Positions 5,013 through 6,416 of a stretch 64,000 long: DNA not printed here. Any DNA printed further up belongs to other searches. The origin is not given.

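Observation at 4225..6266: HTH-Fic adenylyltransferase in an operon with an uncharacterised partner, inserted at the head of the def-fmt cluster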

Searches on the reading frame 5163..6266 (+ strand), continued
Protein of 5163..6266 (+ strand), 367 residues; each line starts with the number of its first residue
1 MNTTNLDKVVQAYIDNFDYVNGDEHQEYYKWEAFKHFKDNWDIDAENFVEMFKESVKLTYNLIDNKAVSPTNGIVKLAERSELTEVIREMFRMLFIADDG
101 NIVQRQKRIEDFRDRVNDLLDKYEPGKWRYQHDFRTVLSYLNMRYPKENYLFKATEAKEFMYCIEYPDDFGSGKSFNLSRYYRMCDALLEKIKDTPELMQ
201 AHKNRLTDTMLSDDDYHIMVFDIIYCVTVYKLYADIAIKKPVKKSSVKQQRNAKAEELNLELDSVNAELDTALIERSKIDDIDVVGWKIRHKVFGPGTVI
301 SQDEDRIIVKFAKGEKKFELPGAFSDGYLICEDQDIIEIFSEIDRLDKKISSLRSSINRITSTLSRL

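Call 21: search_protein_families(library=pfam, alignment_id=A2, max_evalue=0.0001)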
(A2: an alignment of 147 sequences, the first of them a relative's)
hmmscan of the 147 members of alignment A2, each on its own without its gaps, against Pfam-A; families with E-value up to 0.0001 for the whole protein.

A. member 1, L001:4403-5587:+ (394 aa): 4 families
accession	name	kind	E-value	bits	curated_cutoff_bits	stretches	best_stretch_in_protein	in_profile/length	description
PF04326.19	SLFN_AlbA_2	-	1.1e-19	71.6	25.3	1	4-118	3-117/118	Schlafen, AlbA_2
PF13749.12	HATPase_c_4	-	4.8e-11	43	26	1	255-327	21-89/89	Putative ATP-dependent DNA helicase recG C-terminal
PF13412.12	HTH_24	-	1.2e-08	34.8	21.9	1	337-376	2-41/48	Winged helix-turn-helix DNA-binding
PF13404.12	HTH_AsnC-type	-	4.6e-07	30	27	1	337-376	2-41/42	AsnC-type helix-turn-helix domain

B. families by the number of members that match (of 147 scanned): 122 families (the first 25 are shown)
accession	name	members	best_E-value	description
PF02690.20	Na_Pi_cotrans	8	1.8e-60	Na+/Pi-cotransporter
PF01895.24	PhoU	8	1.4e-28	PhoU domain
PF14281.12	PDDEXK_4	5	7.4e-36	PD-(D/E)XK nuclease superfamily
PF00291.31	PALP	4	2e-82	Pyridoxal-phosphate dependent enzyme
PF03235.19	GmrSD_N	4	4e-42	GmrSD restriction endonuclease, N-terminal domain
PF01381.28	HTH_3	4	8.9e-09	Helix-turn-helix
PF03747.19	ADP_ribosyl_GH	3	1.1e-32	ADP-ribosylglycohydrolase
PF13560.12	HTH_31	3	9.2e-06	Helix-turn-helix domain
PF12844.13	HTH_19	3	4.5e-05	Helix-turn-helix domain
PF02446.23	Glyco_hydro_77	2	2.6e-188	4-alpha-glucanotransferase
PF07510.16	GmrSD_C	2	2.4e-26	GmrSD restriction endonucleases, C-terminal domain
PF20118.4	DUF6508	2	7.1e-15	Family of unknown function (DUF6508)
PF01844.29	HNH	2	1.8e-14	HNH endonuclease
PF02037.33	SAP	2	1.7e-10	SAP domain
PF13186.11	SPASM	2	3.3e-07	Iron-sulfur cluster-binding domain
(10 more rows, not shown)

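Call 22: search_protein_families(library=padloc, alignment_id=A2, max_evalue=0.00001)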
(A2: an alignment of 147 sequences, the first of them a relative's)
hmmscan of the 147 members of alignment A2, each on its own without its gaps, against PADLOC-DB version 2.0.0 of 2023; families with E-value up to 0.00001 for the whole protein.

A. member 1, L001:4403-5587:+ (394 aa): 1 family
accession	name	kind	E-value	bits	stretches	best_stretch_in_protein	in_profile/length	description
PDLC02394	pAgo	-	4.5e-06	22.7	1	21-188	58-238/1121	-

B. families by the number of members that match (of 147 scanned): 140 families (the first 25 are shown)
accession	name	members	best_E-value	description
PDLC04157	HEC-06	4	1.9e-73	-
PDLC02686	Orf5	4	6.9e-33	Orf5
PDLC02693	Orf5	3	2.7e-135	Orf5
PDLC04155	HEC-06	3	7.2e-67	-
PDLC02695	Orf5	3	2.9e-39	Orf5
PDLC04151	HEC-05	3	2.8e-32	-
PDLC02701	Orf5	3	4.3e-32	Orf5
PDLC02702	Orf5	2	1.2e-91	Orf5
PDLC04154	HEC-06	2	4.3e-64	-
PDLC02700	Orf5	2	9.8e-54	Orf5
PDLC02687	Orf5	2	6.2e-51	Orf5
PDLC02691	Orf5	2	1.4e-42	Orf5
PDLC02692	Orf5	2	4.6e-26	Orf5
PDLC02690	Orf5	2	1.1e-25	Orf5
PDLC02792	SspE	2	9.5e-24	SspE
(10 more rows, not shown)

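Call 28: predict_structure(alignment_id=A1)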
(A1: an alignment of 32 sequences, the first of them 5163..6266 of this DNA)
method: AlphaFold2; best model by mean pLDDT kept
length: 367 residues; sequences in the alignment: 32
mean_pLDDT: 91.5   pTM: 0.71
mean pLDDT of the five models: 91.5, 91.0, 90.7, 90.2, 90.2
residues with pLDDT >= 90: 264; 70-90: 96; 50-70: 6; < 50: 1
segments of 3 or more residues with pLDDT < 50: none
pLDDT, mean of each block of 10 residues (from residue 1): 94 95 91 97 97 94 80 97 97 94 94 97 93 94 96 92 91 87 97 97 94 95 95 86 63 78 86 90 89 94 92 94 89 85 92 95 92
secondary structure, 60 per line:
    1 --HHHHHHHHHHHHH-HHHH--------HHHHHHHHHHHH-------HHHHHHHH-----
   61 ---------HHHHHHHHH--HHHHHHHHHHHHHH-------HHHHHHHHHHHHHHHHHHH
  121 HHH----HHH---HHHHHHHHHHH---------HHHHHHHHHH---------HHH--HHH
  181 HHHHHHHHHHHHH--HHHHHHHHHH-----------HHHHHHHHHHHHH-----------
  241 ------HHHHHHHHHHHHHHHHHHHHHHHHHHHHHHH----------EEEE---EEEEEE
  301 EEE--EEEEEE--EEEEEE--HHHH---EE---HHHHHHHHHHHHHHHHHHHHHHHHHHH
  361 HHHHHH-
elements in order: H3-15 H17-20 H29-40 H48-55 H70-78 H81-94 H102-123 H134-144 H154-163 H178-193 H196-205 H217-229 H247-277 E288-291 E295-303 E306-311 E314-319 H322-325 H334-366

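Call 32: fold_search(model_id=the predicted structure, library=pdb)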
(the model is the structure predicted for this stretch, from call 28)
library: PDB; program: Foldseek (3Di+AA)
matches with E <= 10: 447; with E <= 0.001: 0
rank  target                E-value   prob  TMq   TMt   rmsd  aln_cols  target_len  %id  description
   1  3pe0_B                1.3e-01  0.12  0.10  0.13  33.6       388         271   12  Structure of the central region of the plakin domain of plectin (released 2011-02-02)
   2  7egt_B                1.3e-01  1.00  0.09  0.66   1.0        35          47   37  The crystal structure of the C-terminal domain of T. thermophilus UvrD complexed with the N-terminal domain of UvrB (released 2022-04-06)
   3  7egs_B                1.6e-01  1.00  0.09  0.54   2.3        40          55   30  The crystal structure of lobe domain of E. coli RNA polymerase complexed with the C-terminal domain of UvrD (released 2022-04-06)
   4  8iyj_T4               2.4e-01  0.13  0.13  0.13  47.0       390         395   11  Cryo-EM structure of the 48-nm repeat doublet microtubule from mouse sperm (released 2023-07-05)
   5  6rwo_B                3.6e-01  0.08  0.09  0.12  19.7       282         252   11  SIVrcm intasome (Q148H/G140S) in complex with bictegravir (released 2020-02-05)
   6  6yi2_MODEL_1_A        3.9e-01  0.99  0.10  0.42   4.2        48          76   29  UvrD helicase RNA polymerase interactions are governed by UvrDs carboxy terminal Tudor domain. (released 2020-10-21)
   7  6kco_F                3.9e-01  0.92  0.12  0.44   9.7        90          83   17  Shuguo PWWP in complex with ssDNA (released 2020-07-01)
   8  6puz_B                4.5e-01  0.30  0.09  0.13  13.1       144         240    8  Structure of HIV cleaved synaptic complex (CSC) intasome bound with magnesium and INSTI XZ446 (compound 4f) (released 2020-02-12)
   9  7sqc_P1               4.5e-01  0.11  0.15  0.09  22.4       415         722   10  Ciliary C1 central pair apparatus isolated from Chlamydomonas reinhardtii (released 2022-04-13)
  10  8fnj_B                4.5e-01  0.09  0.09  0.13  19.2       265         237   10  Structure of E138K/G140A HIV-1 intasome with Dolutegravir bound (released 2023-08-09)
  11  9h2v_A                4.9e-01  0.09  0.10  0.11  20.2       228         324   12  a YnaI-MscS chimera in an open conformation purified in DDM showing ligand-filled pockets (released 2025-09-24)
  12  6kco_E                5.1e-01  0.90  0.12  0.45   9.7        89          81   16  Shuguo PWWP in complex with ssDNA (released 2020-07-01)
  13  3pe0_A                5.4e-01  0.07  0.10  0.13  33.6       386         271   12  Structure of the central region of the plakin domain of plectin (released 2011-02-02)
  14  7uwz_MODEL_1_A        5.6e-01  0.95  0.11  0.48   3.7        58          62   17  NMR solution structure of the De novo designed small beta-barrel protein 33_bp_sh3 (released 2023-03-22)
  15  8fay_D                6.2e-01  0.16  0.23  0.22  19.6       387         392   10  Human MUTYH adenine glycosylase bound to DNA containing a transition state analog (1N) paired with d(8-oxo-G) (released 2024-05-29)
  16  9dqs_A                6.5e-01  0.99  0.09  0.55   3.5        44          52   23  Structure of Tudor domain from Mycobacterium smegmatis UvrD1 (released 2024-10-16)
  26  9dqs_C                8.1e-01  0.99  0.10  0.56   3.5        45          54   20  Structure of Tudor domain from Mycobacterium smegmatis UvrD1 (released 2024-10-16)
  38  9dqs_B                1.1e+00  0.97  0.09  0.55   3.7        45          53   20  Structure of Tudor domain from Mycobacterium smegmatis UvrD1 (released 2024-10-16)
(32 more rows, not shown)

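Call 36: fold_search(model_id=the predicted structure, library=viral)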
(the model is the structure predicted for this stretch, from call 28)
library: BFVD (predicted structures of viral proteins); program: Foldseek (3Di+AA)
matches with E <= 10: 613; with E <= 0.001: 0
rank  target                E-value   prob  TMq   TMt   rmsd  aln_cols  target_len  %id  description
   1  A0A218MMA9            9.6e-02  0.11  0.11  0.09  26.8       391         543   11  Putative cytitidyltransferase [uncultured virus]
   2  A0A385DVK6            1.0e-01  1.00  0.11  0.81   1.9        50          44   22  Transcriptional regulator [Bacteroides phage crAss001]
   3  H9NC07                1.1e-01  1.00  0.11  0.79   1.6        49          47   22  (no name in the UniProt tables at hand)
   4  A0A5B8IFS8            1.2e-01  0.99  0.12  0.41   9.4        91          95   14  Uncharacterized protein [Mimiviridae sp. ChoanoV1]
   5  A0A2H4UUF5            1.3e-01  0.11  0.11  0.11  20.7       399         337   11  Uncharacterized protein [Bodo saltans virus]
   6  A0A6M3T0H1            1.7e-01  1.00  0.11  0.63   3.4        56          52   21  Uncharacterized protein [Streptomyces phage Bmoc]
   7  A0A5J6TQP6            1.9e-01  1.00  0.11  0.52   5.4        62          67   18  (no name in the UniProt tables at hand)
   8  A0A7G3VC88            1.9e-01  0.80  0.11  0.07  14.5       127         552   17  Uncharacterized protein [Arthrobacter phage Bumble]
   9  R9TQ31                2.1e-01  0.99  0.15  0.44   4.3        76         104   17  (no name in the UniProt tables at hand)
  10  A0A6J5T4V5            2.2e-01  1.00  0.12  0.50   3.1        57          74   14  Uncharacterized protein [uncultured Caudovirales phage]
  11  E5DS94                2.2e-01  1.00  0.12  0.46   4.0        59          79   24  Uncharacterized protein [Aeromonas phage 65]
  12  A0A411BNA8            2.4e-01  1.00  0.12  0.51   3.8        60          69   18  (no name in the UniProt tables at hand)
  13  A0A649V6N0            2.4e-01  1.00  0.11  0.55   4.8        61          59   18  (no name in the UniProt tables at hand)
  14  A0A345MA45            2.5e-01  1.00  0.11  0.60   4.8        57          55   16  Uncharacterized protein [Streptomyces phage Wofford]
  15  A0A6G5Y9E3            2.5e-01  0.57  0.11  0.20  19.8       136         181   11  (no name in the UniProt tables at hand)
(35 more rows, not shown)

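Call 37: search_protein_families(library=pfam, proteins=[L089:1471-4680:+, L089:7120-10005:+, L089:4703-6004:+, L091:677-1303:+], max_evalue=0.01)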
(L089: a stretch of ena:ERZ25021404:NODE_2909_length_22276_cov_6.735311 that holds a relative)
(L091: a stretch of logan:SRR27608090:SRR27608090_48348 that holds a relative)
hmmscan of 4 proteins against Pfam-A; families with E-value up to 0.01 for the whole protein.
L089:1471-4680:+ (1069 aa): 3 families
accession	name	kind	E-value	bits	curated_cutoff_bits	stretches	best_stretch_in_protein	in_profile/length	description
PF07728.20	AAA_5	-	6.9e-13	49.2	22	1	852-930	66-139/139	AAA domain (dynein-related subfamily)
PF00004.35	AAA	-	4.4e-06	27.6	21.2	0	581-596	2-17/131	ATPase family associated with various cellular activities (AAA)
PF02562.22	PhoH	-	0.0067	16.4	27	0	580-610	22-52/205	PhoH-like protein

L089:7120-10005:+ (961 aa): 5 families
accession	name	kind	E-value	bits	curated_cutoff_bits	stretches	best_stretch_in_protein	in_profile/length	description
PF00069.31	Pkinase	-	2.4e-22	80.1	31.7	1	242-499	1-242/263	Protein kinase domain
PF07714.23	PK_Tyr_Ser-Thr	-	7.1e-14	52.2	23.1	1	244-500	3-258/258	Protein tyrosine and serine/threonine kinase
PF13095.12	FTA2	-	0.0024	18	30.2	0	241-283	23-65/214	Kinetochore Sim4 complex subunit FTA2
PF16501.10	SCAPER_N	-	0.0026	18.1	25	0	464-516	19-75/98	S phase cyclin A-associated protein in the endoplasmic reticulum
PF25155.1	NTF2_YvbJ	-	0.0061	17.8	25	0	699-775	4-78/123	YvbJ NTF2-like domain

L089:4703-6004:+ (433 aa): 1 family
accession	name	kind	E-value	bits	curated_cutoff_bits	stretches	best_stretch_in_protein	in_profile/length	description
PF10117.15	McrBC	-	1.1e-88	297.8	23.9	1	64-385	2-318/318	McrBC 5-methylcytosine restriction system component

L091:677-1303:+ (208 aa): 0 families

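Call 47: search_protein_representatives(alignment_id=A1)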
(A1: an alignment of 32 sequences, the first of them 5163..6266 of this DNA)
Query: 32 sequences, 369 profile positions. Proteins with E-value up to 0.001 (for the whole library): 3885; up to 1e-10: 1489; up to 1e-30: 391. The best 150 are listed.
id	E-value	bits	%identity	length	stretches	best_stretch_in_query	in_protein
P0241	5.7e-142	489.6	-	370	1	1-362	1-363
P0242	1.5e-132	458.6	-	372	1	1-368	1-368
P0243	5.8e-131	453.4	-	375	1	1-367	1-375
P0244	1.4e-130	452.2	-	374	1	1-360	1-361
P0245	1.7e-129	448.5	-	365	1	1-365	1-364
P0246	2.3e-124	431.7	-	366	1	1-366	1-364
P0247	2.7e-122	424.9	-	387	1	1-366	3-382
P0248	2.0e-121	422.0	-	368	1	1-368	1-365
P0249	8.0e-121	420.0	-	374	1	1-368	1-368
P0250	3.7e-120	417.8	-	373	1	1-366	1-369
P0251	8.4e-120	416.6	-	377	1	1-368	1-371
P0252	4.8e-119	414.2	-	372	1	1-366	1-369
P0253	1.8e-118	412.3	-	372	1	1-368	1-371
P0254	1.9e-117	408.9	-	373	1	1-368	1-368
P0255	5.7e-116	404.0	-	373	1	1-368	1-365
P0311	3.9e-85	302.6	-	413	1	1-297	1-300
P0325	6.9e-83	295.2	-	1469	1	6-367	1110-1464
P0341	8.9e-80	284.9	-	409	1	1-365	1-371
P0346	5.6e-79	282.3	-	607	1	1-363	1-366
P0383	4.1e-69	249.8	-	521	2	1-225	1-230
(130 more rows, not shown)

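Call 48: search_protein_families(library=pfam, proteins=[P0325, P0346, P0383, P0311, P0341], max_evalue=0.001)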
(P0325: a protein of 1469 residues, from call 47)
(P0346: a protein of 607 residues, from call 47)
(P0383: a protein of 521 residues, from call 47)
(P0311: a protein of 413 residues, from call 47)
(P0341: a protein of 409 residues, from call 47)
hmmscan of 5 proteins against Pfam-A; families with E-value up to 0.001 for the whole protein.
P0325 (1469 aa): 3 families
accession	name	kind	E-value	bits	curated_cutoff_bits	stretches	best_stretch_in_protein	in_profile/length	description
PF00271.37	Helicase_C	-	1.2e-06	29.2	23.5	1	889-955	45-109/110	Helicase conserved C-terminal domain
PF00270.35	DEAD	-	5.1e-06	26.8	26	0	20-137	4-105/167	DEAD/DEAH box helicase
PF04851.21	ResIII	-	0.00021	21.7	22.5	0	16-95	4-78/164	Type III restriction enzyme, res subunit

P0346 (607 aa): 0 families

P0383 (521 aa): 0 families

P0311 (413 aa): 0 families

P0341 (409 aa): 0 families

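Call 60: search_dna_similar(query=window:5163-6266:+, collection=plasmids, mode=protein, max_rows=15)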
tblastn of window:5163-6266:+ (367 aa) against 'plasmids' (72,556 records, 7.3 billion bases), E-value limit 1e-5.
Records with a match: 2; places in all: 2; records where one place covers at least 80% of the query: 1.
Best place of each record, by identity: <60% 2.
By first word of the organism name: Subdoligranulum 1; Butyrivibrio 1.
By predicted mobility (MOB-suite, as given by PLSDB): non-mobilizable 2.
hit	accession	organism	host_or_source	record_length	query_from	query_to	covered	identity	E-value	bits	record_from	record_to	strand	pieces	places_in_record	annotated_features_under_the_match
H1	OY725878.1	Subdoligranulum variabile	-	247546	1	359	98%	30.4%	4e-49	184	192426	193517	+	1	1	record has no annotation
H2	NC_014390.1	Butyrivibrio proteoclasticus B316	-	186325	1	228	62%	28.6%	2e-13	79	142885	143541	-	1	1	AAA family ATPase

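Call 61: search_dna_similar(query=window:5163-6266:+, collection=phages, mode=protein, max_rows=15)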
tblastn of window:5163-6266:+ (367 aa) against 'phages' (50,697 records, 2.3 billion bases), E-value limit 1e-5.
Records with a match: 1; places in all: 1; records where one place covers at least 80% of the query: 0.
Best place of each record, by identity: <60% 1.
By first word of the organism name: phage 1.
By host as written in the record: - 1.
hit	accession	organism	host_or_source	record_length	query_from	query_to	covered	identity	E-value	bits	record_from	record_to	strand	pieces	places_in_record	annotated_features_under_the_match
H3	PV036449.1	phage NatCom_35866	human feces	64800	19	153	37%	35.3%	5e-16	86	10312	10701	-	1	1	hypothetical protein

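Call 62: get_annotated_region(hit=H2, flank=6000)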
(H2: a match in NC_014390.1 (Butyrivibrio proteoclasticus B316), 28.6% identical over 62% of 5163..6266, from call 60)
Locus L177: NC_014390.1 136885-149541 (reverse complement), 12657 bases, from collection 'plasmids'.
description: Butyrivibrio proteoclasticus B316 plasmid pCY186, complete sequence
organism: Butyrivibrio proteoclasticus B316 (NCBI taxid 515622)
taxonomy: Bacteria; Bacillota; Clostridia; Lachnospirales; Lachnospiraceae; Butyrivibrio; Butyrivibrio proteoclasticus; Butyrivibrio proteoclasticus B316
host: -; source: -; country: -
typing (MOB-suite, as given by PLSDB): non-mobilizable; replicon rep_cluster_1089; mating-pair formation MPF_T
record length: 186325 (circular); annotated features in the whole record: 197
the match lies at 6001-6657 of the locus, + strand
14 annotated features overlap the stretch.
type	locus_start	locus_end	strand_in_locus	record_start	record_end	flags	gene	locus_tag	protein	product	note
CDS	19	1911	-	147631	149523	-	-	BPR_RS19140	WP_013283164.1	hypothetical protein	-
CDS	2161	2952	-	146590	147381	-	-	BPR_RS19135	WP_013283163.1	hypothetical protein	-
CDS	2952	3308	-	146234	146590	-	-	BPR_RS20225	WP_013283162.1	Mor transcription activator family protein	-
CDS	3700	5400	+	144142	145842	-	-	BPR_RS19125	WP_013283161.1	P-loop NTPase fold protein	-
CDS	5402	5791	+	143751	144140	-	-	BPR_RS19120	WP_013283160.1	hypothetical protein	-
CDS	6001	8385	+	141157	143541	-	-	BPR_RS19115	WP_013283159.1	AAA family ATPase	-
CDS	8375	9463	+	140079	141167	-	mcrC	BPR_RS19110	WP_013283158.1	5-methylcytosine-specific restriction endonuclease system specificity protein McrC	GO:0009307 - DNA restriction-modification system [Evidence IEA]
CDS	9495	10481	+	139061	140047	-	-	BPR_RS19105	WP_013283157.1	WYL domain-containing protein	-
CDS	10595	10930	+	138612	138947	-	-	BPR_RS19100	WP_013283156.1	hypothetical protein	-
CDS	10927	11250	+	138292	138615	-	-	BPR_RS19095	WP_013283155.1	hypothetical protein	-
CDS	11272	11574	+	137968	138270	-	-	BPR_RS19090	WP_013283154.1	HIRAN domain-containing protein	-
CDS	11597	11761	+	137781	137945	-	-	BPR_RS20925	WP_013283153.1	hypothetical protein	-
CDS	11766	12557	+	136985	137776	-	-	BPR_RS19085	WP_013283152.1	replication initiation protein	GO:0006270 - DNA replication initiation [Evidence IEA]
CDS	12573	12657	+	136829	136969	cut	-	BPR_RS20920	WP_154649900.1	hypothetical protein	-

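Call 63: get_annotated_region(hit=H3, flank=4000)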
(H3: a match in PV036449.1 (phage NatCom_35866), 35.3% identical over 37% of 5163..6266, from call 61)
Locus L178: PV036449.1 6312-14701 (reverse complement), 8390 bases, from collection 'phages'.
description: Phage NatCom_35866, complete genome.
organism: phage NatCom_35866 (NCBI taxid 3403549)
taxonomy: Viruses; Duplodnaviria; Heunggongvirae; Uroviricota; Caudoviricetes; Ca. Heliusvirales
host: -; source: human feces; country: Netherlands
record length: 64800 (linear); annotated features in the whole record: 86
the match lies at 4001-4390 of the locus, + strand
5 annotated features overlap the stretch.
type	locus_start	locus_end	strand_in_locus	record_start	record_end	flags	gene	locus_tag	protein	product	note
CDS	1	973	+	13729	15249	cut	-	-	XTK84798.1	DNA methyltransferase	-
CDS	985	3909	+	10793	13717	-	-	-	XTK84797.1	hypothetical protein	-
CDS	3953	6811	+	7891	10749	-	-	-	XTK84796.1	hypothetical protein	-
CDS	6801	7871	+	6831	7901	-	-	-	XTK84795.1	hypothetical protein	-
CDS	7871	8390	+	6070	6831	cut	-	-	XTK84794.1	hypothetical protein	-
